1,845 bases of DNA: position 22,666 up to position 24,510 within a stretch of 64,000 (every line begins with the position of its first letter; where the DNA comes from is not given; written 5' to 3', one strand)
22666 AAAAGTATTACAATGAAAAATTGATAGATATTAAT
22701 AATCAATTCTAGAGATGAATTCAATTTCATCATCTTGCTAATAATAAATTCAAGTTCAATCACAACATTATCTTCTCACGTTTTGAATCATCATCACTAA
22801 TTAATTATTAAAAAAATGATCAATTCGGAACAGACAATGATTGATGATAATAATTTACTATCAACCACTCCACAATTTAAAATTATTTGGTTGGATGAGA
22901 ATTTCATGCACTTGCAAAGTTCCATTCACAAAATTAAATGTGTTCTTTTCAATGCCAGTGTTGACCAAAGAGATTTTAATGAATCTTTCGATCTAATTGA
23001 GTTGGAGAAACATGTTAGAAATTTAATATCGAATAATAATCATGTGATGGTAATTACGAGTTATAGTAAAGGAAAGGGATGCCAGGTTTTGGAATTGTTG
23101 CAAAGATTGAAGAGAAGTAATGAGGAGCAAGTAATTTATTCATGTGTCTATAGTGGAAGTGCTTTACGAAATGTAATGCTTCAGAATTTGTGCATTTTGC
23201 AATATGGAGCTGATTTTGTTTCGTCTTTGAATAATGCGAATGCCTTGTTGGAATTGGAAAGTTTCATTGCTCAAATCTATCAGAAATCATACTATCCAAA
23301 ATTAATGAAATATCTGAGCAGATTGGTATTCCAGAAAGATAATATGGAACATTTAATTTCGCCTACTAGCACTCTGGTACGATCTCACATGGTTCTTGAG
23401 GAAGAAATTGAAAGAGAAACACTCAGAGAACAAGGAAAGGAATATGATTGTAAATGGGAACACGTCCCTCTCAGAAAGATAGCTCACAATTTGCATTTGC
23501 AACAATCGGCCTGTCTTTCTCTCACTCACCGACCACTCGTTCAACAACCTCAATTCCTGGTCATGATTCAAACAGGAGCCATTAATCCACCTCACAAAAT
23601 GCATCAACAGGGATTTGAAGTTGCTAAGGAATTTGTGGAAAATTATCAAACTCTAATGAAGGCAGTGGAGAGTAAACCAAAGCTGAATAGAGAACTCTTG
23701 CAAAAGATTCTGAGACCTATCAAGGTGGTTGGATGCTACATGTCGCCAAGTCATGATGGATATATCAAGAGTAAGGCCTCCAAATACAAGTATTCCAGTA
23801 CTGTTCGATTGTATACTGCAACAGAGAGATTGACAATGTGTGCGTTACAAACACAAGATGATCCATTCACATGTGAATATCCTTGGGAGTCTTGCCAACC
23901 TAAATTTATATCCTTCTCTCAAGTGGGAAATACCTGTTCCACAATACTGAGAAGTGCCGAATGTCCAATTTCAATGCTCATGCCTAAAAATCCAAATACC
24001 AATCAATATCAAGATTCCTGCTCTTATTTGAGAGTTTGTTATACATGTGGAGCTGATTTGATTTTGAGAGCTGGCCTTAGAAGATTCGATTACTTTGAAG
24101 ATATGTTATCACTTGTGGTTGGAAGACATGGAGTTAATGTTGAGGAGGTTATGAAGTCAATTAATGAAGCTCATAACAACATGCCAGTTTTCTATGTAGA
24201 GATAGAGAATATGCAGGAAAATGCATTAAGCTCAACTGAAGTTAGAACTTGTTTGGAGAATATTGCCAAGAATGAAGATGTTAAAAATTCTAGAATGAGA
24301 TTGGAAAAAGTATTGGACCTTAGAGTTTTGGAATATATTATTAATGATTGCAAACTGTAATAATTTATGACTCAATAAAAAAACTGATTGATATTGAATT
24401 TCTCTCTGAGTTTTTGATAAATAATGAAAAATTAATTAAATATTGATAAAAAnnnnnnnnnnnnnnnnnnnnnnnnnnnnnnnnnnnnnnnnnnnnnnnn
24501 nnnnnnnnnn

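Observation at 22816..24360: NMNAT-type NAD-biosynthesis nucleotidyltransferase with a long N-terminal domain of unknown function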

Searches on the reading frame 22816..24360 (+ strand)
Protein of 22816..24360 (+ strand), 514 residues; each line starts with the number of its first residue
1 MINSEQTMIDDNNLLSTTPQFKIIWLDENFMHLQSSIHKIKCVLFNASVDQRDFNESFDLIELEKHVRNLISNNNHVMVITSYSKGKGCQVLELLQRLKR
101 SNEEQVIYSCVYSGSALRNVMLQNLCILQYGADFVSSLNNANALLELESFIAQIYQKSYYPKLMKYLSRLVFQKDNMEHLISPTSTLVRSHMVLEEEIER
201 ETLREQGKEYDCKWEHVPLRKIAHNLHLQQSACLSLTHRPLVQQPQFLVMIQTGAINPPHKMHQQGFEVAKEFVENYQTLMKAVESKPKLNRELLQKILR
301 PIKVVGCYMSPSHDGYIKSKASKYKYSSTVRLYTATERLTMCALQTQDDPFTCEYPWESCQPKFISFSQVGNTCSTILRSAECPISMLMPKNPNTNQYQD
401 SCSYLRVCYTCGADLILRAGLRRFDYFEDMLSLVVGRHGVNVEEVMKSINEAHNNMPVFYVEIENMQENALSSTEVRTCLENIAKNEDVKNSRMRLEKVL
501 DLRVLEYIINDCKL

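Call 3: search_protein_families(library=pfam, proteins=[window:22816-24360:+], max_evalue=1)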
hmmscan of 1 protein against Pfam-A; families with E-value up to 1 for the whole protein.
window:22816-24360:+ (514 aa): 2 families
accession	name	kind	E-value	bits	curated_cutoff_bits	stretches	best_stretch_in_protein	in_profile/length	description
PF10415.14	FumaraseC_C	-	0.091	13.6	32.5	1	266-305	14-53/54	Fumarase C C-terminus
PF25164.1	CoiA_N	-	0.24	11.4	26.3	0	407-427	19-39/50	Competence protein CoiA, N-terminal domain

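Call 4: search_protein_families(library=ncbifam, proteins=[window:22816-24360:+], max_evalue=1)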
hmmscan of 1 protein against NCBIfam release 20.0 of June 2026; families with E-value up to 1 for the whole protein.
window:22816-24360:+ (514 aa): 1 family
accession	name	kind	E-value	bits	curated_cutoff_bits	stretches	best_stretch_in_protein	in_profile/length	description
NF009634.0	PRK13149.2-5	equivalog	0.067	13.6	105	1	282-333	27-78/86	H/ACA RNA-protein complex component Gar1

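Call 5: search_solved_structures(query=window:22816-24360:+, max_evalue=10, show_alignments=3)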
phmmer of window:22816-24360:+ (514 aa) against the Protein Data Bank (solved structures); distinct sequences matched with E-value up to 10: 3.
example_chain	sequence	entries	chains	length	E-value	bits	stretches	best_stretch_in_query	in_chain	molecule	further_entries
9rpk_A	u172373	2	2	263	2.3e-05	26.3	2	303-481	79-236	Nicotinamide/nicotinic acid mononucleotide adenylyltransferase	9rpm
9iw1_A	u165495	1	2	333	0.034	15.9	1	316-481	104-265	Nicotinamide-nucleotide adenylyltransferase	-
6ll9_A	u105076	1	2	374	0.48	12.1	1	303-370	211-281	D-alanine--D-alanine ligase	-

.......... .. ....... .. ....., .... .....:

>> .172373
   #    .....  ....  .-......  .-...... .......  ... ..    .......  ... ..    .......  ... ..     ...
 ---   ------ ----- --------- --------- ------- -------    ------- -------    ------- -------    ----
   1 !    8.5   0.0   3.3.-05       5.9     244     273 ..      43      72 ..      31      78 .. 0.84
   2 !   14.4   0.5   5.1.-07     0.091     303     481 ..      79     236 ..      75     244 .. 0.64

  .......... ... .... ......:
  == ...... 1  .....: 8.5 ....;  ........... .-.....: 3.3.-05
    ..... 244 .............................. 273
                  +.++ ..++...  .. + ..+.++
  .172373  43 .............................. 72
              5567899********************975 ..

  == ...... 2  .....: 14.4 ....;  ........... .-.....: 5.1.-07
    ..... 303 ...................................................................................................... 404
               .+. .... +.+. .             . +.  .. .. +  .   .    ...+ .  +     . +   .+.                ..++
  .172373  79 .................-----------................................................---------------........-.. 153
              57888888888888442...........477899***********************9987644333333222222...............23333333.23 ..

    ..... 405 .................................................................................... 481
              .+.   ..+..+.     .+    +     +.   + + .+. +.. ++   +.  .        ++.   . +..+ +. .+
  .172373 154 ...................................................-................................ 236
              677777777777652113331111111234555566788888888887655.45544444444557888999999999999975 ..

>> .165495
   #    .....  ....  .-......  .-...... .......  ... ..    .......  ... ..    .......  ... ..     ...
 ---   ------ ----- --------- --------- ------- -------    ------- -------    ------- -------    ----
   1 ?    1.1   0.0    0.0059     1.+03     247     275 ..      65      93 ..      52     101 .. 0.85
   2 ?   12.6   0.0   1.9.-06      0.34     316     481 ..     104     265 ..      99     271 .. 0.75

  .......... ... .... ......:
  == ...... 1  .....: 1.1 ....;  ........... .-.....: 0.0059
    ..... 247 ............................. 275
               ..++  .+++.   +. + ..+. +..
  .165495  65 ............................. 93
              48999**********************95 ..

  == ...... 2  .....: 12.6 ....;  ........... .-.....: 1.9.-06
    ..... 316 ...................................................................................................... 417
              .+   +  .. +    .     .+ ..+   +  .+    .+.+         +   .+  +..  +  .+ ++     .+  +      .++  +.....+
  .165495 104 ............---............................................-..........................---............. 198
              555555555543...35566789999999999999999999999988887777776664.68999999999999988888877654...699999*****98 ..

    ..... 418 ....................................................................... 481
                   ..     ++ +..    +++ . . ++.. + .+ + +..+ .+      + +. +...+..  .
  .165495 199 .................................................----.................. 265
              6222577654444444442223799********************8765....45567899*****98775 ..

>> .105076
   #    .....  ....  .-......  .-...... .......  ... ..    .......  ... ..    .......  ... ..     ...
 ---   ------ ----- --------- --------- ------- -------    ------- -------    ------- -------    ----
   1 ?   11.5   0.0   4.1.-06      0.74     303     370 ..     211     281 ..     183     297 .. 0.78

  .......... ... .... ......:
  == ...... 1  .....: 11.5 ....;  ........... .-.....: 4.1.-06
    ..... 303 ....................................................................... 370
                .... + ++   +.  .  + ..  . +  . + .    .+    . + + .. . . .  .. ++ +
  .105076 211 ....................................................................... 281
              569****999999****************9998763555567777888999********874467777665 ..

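Call 6: find_homologous_proteins(query=window:22816-24360:+, max_evalue=0.001)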
Query window:22816-24360:+ (514 aa): 2 proteins with E <= 0.001 among 6510 candidates.
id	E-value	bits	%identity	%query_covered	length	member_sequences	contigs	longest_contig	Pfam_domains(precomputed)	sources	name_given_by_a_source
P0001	0.0e+0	1164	100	100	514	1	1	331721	-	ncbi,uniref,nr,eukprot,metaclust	ncbi:nicotinamide-nucleotide adenylyltransferase [Naegleria gruberi]|uniref:Nicotinamide-nucleotide 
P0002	7.8e-110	386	41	99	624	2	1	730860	-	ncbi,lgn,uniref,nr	ncbi:hypothetical protein FDP41_001805 [Naegleria fowleri]|uniref:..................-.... domain-con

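Call 10: search_solved_structures(query=A1, max_evalue=1, show_alignments=1)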
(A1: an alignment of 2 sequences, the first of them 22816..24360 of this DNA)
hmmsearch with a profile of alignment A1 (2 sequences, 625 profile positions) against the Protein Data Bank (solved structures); distinct sequences matched with E-value up to 1: 7.
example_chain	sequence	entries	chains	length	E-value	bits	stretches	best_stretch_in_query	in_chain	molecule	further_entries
9rpk_A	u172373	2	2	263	8.9e-10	40.8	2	392-469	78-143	Nicotinamide/nicotinic acid mononucleotide adenylyltransferase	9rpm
1gzu_A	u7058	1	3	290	1.2e-05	27.1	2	336-365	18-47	NICOTINAMIDE MONONUCLEOTIDE ADENYLYL TRANSFERASE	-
1kqn_A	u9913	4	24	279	1.8e-05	26.5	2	338-365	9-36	NICOTINAMIDE MONONUCLEOTIDE ADENYLYL TRANSFERASE | Nicotinamide/nicotinic acid mononucleotide adenylyltransferase 1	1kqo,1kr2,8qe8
1kku_A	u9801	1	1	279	2.7e-05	26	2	338-365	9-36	NICOTINAMIDE MONONUCLEOTIDE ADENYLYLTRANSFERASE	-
1nup_A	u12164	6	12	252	0.00034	22.4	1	338-365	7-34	FKSG76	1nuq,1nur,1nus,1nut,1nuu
9iw1_A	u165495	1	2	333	0.0008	21.1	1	496-578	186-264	Nicotinamide-nucleotide adenylyltransferase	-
5z9r_A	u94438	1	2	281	0.0012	20.5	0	337-365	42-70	Nicotinamide/nicotinic acid mononucleotide adenylyltransferase 3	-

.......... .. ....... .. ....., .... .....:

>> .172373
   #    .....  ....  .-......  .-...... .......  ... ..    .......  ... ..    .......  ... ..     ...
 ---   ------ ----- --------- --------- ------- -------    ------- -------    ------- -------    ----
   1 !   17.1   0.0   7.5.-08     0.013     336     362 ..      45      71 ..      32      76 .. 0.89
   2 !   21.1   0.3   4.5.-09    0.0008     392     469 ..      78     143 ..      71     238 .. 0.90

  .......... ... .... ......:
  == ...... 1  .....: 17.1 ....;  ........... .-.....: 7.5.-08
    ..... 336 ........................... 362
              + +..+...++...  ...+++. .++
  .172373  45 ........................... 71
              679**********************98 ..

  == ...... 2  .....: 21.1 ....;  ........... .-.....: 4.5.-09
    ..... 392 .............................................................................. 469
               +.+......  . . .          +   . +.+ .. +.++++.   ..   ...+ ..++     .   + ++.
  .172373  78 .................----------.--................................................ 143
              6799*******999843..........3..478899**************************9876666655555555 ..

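Call 19: predict_structure(alignment_id=A1)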
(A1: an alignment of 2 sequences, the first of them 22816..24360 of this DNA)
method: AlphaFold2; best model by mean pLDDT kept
length: 514 residues; sequences in the alignment: 2
mean_pLDDT: 42.4   pTM: 0.34
mean pLDDT of the five models: 42.4, 37.2, 35.1, 34.8, 34.3
residues with pLDDT >= 90: 0; 70-90: 54; 50-70: 70; < 50: 390
segments of 3 or more residues with pLDDT < 50: 1-19, 42-46, 115-124, 138-478, 499-504, 511-514
pLDDT, mean of each block of 10 residues (from residue 1): 27 38 72 55 52 71 84 74 70 82 66 49 51 51 45 45 32 30 28 33 36 28 30 26 25 28 37 40 39 34 27 31 29 30 27 26 28 31 37 36 30 32 37 40 45 43 40 45 66 59 48 40
secondary structure, 60 per line:
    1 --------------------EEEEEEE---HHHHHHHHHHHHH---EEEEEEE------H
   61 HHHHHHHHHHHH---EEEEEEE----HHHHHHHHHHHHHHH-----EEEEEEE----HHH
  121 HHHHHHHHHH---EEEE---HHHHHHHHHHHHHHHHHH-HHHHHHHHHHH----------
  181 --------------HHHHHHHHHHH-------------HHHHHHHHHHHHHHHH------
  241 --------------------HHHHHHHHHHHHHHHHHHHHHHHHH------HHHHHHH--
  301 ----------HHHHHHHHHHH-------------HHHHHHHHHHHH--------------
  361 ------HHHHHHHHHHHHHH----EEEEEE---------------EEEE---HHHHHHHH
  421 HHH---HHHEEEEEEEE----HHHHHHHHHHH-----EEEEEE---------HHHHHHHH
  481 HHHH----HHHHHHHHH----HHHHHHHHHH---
elements in order: E21-27 H31-43 E47-53 H60-72 E76-82 H87-101 E107-113 H118-130 E134-137 H141-158 H160-170 H195-205 H219-234 H261-285 H292-298 H311-321 H335-346 H367-380 E385-390 E406-409 H413-423 E430-437 H442-452 E458-463 H473-484 H489-497 H502-511

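Call 26: find_homologous_proteins(query=A3, max_evalue=0.001)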
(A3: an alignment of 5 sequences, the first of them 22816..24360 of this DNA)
Query A3 (5 sequences) (514 aa, profile of the alignment): 2 proteins with E <= 0.001 among 8000 candidates.
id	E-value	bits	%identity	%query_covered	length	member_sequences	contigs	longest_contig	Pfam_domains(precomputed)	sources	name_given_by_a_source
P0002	4.1e-269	912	41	99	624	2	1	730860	-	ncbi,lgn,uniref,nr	ncbi:hypothetical protein FDP41_001805 [Naegleria fowleri]|uniref:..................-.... domain-con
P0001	3.7e-240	816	100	100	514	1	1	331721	-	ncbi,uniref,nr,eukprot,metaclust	ncbi:nicotinamide-nucleotide adenylyltransferase [Naegleria gruberi]|uniref:Nicotinamide-nucleotide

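Call 31: search_solved_structures(query=A3, max_evalue=10, show_alignments=3)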
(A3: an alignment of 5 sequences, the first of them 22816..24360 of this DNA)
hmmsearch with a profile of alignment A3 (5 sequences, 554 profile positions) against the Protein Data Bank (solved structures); distinct sequences matched with E-value up to 10: 16.
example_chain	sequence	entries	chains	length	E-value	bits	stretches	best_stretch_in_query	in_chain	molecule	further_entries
9rpk_A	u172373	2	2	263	1.1e-14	57.2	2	330-411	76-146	Nicotinamide/nicotinic acid mononucleotide adenylyltransferase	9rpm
9iw1_A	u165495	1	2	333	4.6e-09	38.6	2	435-512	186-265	Nicotinamide-nucleotide adenylyltransferase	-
1nup_A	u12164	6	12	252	4.1e-08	35.4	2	277-304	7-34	FKSG76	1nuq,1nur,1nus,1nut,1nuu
5z9r_A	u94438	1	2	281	5.3e-07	31.8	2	273-304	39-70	Nicotinamide/nicotinic acid mononucleotide adenylyltransferase 3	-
1gzu_A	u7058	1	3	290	9.9e-07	30.9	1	272-304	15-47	NICOTINAMIDE MONONUCLEOTIDE ADENYLYL TRANSFERASE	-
1kqn_A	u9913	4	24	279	1.1e-06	30.7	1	273-304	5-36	NICOTINAMIDE MONONUCLEOTIDE ADENYLYL TRANSFERASE | Nicotinamide/nicotinic acid mononucleotide adenylyltransferase 1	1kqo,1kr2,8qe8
1kku_A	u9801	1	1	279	1.3e-06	30.4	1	273-304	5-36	NICOTINAMIDE MONONUCLEOTIDE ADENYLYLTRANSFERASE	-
8aih_A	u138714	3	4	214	0.048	15.4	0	356-382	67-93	Probable nicotinate-nucleotide adenylyltransferase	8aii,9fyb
3qy9_A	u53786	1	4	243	0.55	11.9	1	430-496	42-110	Dihydrodipicolinate reductase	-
3fhx_A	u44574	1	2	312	0.6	11.8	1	57-121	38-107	Pyridoxal kinase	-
3fhy_A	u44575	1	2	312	0.6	11.8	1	57-121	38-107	Pyridoxal kinase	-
2yxt_A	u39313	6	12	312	0.61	11.8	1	57-121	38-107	Pyridoxal kinase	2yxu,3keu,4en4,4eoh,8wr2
2f7k_A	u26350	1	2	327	0.64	11.7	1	57-121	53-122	Pyridoxal kinase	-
2ajp_A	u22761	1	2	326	0.65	11.7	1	57-121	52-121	Pyridoxal kinase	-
7ytt_B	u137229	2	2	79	0.81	11.4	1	366-411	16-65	Protein L5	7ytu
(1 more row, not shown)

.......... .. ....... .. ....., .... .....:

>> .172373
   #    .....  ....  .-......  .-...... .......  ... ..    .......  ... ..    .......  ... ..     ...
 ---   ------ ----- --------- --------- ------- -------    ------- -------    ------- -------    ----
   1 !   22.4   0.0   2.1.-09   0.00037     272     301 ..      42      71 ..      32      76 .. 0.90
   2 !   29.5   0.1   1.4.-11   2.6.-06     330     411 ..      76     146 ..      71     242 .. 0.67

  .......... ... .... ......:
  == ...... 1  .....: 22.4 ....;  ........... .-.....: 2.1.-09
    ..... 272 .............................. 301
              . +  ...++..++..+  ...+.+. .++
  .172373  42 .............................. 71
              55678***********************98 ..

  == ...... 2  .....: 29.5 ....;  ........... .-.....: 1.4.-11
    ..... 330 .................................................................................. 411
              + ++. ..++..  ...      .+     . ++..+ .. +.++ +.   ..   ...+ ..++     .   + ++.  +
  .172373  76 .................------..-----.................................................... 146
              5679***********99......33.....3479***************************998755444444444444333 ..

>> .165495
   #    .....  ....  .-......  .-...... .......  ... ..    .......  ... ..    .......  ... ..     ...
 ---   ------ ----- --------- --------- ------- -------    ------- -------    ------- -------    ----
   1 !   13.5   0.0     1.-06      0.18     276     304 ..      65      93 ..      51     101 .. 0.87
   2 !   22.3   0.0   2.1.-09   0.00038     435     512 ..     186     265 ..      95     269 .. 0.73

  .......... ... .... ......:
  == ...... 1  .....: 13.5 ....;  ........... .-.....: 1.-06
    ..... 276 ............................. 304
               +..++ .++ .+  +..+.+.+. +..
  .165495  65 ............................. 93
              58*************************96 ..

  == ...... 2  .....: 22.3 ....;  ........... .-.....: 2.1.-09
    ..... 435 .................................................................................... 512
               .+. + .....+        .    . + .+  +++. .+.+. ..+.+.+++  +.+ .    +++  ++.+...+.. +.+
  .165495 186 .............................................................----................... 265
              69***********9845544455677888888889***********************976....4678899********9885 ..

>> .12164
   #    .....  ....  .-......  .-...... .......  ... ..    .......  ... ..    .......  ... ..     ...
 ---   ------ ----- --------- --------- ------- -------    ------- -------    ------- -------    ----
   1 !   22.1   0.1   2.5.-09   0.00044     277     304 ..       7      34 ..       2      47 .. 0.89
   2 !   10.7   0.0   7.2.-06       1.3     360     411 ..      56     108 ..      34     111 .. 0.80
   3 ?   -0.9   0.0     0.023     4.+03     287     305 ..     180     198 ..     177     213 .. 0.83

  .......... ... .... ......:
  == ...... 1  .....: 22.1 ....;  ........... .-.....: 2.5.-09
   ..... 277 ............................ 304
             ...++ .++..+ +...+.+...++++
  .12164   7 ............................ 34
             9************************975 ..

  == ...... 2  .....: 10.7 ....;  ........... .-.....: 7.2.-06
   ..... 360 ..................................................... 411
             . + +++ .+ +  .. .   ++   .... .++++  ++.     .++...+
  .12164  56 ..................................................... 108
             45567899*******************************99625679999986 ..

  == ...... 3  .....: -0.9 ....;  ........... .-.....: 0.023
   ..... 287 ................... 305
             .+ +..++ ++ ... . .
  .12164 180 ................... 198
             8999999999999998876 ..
